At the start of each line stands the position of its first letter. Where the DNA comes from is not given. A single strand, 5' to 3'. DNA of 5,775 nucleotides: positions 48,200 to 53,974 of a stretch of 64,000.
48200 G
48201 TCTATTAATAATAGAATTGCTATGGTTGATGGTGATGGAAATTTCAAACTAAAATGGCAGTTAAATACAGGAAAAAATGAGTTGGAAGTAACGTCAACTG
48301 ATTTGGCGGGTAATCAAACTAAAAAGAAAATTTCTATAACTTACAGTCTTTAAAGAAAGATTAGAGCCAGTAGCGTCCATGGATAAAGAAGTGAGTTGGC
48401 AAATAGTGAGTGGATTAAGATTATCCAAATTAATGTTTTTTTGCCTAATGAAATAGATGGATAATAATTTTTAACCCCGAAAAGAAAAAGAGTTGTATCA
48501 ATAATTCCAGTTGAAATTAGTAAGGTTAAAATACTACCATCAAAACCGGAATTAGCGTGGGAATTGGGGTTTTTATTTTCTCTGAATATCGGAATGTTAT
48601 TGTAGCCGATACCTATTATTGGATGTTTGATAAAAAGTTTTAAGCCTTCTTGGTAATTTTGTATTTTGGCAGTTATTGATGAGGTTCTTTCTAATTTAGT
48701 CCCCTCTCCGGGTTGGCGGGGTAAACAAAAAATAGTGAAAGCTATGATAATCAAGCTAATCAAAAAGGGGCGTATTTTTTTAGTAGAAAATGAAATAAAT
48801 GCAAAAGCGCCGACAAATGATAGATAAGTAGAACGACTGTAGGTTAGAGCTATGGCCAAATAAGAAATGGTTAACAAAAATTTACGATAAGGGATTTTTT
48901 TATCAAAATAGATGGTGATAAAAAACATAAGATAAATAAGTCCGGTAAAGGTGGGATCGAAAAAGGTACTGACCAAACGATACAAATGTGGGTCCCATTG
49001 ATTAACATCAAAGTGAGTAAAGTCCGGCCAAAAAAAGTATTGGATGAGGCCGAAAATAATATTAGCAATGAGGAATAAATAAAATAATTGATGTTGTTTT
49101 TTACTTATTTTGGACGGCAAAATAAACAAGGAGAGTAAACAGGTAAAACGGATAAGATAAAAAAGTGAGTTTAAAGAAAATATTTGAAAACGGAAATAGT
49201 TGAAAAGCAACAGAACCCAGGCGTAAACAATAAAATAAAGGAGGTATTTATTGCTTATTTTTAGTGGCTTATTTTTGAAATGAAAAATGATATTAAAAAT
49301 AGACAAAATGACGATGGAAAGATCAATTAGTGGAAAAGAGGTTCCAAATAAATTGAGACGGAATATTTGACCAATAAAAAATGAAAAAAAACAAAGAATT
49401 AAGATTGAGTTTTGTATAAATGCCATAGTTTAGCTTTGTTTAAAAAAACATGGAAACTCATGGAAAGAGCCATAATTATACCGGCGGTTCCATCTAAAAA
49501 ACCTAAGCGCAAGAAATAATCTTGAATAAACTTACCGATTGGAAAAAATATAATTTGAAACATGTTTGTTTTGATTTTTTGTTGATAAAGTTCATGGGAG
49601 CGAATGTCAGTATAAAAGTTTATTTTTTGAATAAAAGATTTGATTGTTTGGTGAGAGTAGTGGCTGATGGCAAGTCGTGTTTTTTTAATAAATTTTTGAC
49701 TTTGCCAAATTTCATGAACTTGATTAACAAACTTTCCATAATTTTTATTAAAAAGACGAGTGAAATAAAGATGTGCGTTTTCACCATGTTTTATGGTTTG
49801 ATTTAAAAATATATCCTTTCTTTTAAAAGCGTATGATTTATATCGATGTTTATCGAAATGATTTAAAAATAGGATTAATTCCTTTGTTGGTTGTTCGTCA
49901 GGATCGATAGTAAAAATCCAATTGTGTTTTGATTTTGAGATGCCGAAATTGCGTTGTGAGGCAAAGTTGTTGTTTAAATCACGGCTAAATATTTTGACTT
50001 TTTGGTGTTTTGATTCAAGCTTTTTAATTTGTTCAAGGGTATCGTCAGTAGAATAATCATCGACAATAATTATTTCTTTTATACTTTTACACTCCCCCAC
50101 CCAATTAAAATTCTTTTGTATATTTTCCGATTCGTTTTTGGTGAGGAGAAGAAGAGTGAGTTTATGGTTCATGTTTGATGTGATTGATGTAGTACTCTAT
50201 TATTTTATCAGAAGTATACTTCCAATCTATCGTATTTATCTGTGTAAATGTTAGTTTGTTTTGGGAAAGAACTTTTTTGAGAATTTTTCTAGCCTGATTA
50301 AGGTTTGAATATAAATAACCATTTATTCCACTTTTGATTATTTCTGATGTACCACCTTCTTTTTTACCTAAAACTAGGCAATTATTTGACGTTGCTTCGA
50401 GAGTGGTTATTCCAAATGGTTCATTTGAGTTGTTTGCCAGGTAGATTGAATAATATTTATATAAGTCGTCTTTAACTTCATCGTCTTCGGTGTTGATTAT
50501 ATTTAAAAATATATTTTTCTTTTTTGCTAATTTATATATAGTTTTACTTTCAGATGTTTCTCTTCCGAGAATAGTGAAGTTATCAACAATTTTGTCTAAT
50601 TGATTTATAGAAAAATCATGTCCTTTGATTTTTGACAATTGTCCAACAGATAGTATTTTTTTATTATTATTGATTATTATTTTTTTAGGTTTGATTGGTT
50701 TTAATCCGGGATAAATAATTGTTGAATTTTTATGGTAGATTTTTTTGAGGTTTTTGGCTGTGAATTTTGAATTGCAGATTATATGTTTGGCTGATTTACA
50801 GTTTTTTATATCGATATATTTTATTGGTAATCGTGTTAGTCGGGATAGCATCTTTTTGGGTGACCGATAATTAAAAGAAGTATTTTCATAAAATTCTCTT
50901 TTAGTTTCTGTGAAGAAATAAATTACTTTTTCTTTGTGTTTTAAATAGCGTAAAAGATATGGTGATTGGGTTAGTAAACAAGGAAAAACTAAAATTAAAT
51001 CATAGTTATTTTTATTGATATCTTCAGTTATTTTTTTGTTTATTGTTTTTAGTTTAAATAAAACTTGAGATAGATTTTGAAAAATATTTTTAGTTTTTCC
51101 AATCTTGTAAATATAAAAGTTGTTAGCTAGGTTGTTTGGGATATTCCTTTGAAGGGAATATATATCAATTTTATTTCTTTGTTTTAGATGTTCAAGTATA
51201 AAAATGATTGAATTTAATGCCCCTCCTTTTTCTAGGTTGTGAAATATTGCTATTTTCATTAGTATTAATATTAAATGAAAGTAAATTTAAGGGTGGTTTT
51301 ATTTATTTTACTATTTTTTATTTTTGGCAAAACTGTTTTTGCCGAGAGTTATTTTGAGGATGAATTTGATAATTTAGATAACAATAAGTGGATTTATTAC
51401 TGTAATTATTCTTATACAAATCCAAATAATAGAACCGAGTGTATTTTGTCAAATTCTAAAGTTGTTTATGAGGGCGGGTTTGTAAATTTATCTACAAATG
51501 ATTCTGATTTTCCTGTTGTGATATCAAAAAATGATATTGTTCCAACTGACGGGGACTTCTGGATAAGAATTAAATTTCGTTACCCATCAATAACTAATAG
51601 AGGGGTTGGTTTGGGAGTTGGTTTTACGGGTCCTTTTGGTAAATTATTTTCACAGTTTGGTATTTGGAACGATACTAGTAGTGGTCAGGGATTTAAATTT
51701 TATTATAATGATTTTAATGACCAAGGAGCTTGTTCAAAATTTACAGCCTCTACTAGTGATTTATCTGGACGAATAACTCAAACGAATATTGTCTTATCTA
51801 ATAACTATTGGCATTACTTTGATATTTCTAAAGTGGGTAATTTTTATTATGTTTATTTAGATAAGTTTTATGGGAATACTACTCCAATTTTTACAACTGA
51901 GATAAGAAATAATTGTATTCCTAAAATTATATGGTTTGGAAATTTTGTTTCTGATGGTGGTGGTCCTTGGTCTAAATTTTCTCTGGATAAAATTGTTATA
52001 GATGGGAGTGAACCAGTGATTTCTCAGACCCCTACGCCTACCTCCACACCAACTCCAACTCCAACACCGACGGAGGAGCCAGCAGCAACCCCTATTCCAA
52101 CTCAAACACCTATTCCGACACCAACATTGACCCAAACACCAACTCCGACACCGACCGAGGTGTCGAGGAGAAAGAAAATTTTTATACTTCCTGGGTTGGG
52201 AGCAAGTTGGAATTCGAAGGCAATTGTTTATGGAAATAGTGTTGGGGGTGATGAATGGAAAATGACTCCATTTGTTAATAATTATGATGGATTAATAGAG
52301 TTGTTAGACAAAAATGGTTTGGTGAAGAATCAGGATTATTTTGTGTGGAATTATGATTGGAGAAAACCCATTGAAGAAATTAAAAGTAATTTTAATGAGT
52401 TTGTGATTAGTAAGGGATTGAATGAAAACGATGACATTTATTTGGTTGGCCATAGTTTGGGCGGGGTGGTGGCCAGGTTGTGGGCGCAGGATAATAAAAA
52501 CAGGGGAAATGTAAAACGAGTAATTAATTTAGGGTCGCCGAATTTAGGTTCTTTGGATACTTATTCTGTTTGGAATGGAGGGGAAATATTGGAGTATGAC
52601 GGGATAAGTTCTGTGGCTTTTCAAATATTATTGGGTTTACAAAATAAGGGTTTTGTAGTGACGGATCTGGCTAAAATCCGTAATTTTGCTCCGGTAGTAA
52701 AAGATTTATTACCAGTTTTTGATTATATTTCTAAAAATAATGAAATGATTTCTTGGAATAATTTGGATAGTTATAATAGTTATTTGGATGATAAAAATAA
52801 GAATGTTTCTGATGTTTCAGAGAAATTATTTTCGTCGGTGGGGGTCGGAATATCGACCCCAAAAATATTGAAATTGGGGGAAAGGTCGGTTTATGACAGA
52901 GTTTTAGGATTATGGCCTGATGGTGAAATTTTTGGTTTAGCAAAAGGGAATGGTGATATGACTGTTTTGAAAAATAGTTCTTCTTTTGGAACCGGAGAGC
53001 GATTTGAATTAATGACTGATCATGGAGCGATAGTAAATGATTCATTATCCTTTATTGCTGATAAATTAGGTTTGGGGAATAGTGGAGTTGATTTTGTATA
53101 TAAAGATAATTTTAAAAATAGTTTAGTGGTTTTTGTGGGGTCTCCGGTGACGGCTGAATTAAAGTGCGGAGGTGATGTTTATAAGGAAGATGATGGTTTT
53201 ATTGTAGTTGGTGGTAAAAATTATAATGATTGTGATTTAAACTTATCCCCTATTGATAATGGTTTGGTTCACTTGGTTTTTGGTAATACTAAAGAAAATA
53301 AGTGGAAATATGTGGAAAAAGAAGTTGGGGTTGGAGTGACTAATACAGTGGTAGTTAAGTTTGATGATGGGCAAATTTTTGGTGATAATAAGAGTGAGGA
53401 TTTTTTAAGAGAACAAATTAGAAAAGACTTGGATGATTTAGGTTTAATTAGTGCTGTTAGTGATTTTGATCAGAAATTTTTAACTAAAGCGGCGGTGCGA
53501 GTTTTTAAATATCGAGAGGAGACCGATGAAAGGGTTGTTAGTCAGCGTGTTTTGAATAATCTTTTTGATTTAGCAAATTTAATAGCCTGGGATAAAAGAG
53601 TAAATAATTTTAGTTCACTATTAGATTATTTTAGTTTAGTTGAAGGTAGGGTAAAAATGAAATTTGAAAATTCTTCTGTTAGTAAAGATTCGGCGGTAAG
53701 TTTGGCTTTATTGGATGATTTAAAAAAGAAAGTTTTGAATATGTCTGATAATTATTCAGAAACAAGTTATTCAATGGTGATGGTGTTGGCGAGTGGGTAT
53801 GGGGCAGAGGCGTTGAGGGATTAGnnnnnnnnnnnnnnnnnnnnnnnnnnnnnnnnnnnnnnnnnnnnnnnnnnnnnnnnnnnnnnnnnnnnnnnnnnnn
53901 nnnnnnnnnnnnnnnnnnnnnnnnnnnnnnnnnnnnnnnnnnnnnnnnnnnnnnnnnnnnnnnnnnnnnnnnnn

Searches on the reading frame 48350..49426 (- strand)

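Call 13: search_protein_families(library=pfam, proteins=[window:48350-49426:-])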
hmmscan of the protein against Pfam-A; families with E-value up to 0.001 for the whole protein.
window:48350-49426:- (358 aa): 1 family
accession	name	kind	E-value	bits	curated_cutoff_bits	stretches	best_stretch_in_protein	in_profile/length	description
PF04932.20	Wzy_C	-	3e-12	47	31.7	1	185-314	3-148/149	O-Antigen ligase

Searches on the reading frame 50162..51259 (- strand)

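Call 13: search_protein_families(library=pfam, proteins=[window:50162-51259:-])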
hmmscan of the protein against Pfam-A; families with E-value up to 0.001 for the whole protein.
window:50162-51259:- (365 aa): 3 families
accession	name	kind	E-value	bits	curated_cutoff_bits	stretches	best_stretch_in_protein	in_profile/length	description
PF00534.26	Glycos_transf_1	-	6.7e-17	62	26.4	1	191-330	7-155/172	Glycosyl transferases group 1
PF13692.12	Glyco_trans_1_4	-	6e-11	43.2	27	1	200-329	2-135/142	Glycosyl transferases group 1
PF13439.12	Glyco_transf_4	-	7.3e-05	23.3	28.5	1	12-186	2-166/170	Glycosyltransferase Family 4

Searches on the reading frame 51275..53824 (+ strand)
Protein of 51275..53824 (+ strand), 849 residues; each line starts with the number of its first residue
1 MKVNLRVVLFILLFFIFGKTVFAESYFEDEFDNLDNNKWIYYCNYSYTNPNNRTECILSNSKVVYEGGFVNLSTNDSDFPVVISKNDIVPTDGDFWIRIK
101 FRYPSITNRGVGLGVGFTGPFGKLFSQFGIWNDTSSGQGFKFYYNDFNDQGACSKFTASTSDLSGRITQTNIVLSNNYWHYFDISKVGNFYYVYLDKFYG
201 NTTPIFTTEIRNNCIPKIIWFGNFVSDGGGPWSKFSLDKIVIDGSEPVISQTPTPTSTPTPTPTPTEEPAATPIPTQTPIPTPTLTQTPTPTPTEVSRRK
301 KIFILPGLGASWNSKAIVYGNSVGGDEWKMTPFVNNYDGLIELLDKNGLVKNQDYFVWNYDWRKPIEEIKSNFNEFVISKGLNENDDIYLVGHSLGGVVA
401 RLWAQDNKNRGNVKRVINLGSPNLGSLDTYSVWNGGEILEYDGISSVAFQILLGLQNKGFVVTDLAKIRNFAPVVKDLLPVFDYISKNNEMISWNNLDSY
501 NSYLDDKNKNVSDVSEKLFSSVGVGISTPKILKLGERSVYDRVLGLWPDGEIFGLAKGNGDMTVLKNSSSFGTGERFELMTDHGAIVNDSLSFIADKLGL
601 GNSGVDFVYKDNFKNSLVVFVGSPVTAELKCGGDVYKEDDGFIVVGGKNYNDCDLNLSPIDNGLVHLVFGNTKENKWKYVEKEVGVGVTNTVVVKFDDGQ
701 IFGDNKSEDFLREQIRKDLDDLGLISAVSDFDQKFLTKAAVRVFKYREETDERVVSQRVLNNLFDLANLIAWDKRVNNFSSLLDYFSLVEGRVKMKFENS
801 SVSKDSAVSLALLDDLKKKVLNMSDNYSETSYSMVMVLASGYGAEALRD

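Call 13: search_protein_families(library=pfam, proteins=[window:51275-53824:+])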
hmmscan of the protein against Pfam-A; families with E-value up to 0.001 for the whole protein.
window:51275-53824:+ (849 aa): 5 families
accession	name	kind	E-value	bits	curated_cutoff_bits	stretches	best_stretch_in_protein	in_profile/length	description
PF02450.21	LCAT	-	4e-10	39.9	21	1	334-446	66-185/392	Lecithin:cholesterol acyltransferase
PF07819.20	PGAP1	-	1.9e-06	28.3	24.3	1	366-423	76-129/233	PGAP1-like alpha/beta domain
PF01764.32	Lipase_3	-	1.7e-05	25.2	22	1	356-428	38-109/140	Lipase (class 3)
PF00561.26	Abhydrolase_1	-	5.5e-05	23.4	25.8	1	384-423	67-106/245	alpha/beta hydrolase fold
PF02089.21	Palm_thioest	-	6.5e-05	23.2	26.8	1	380-496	68-170/254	Palmitoyl protein thioesterase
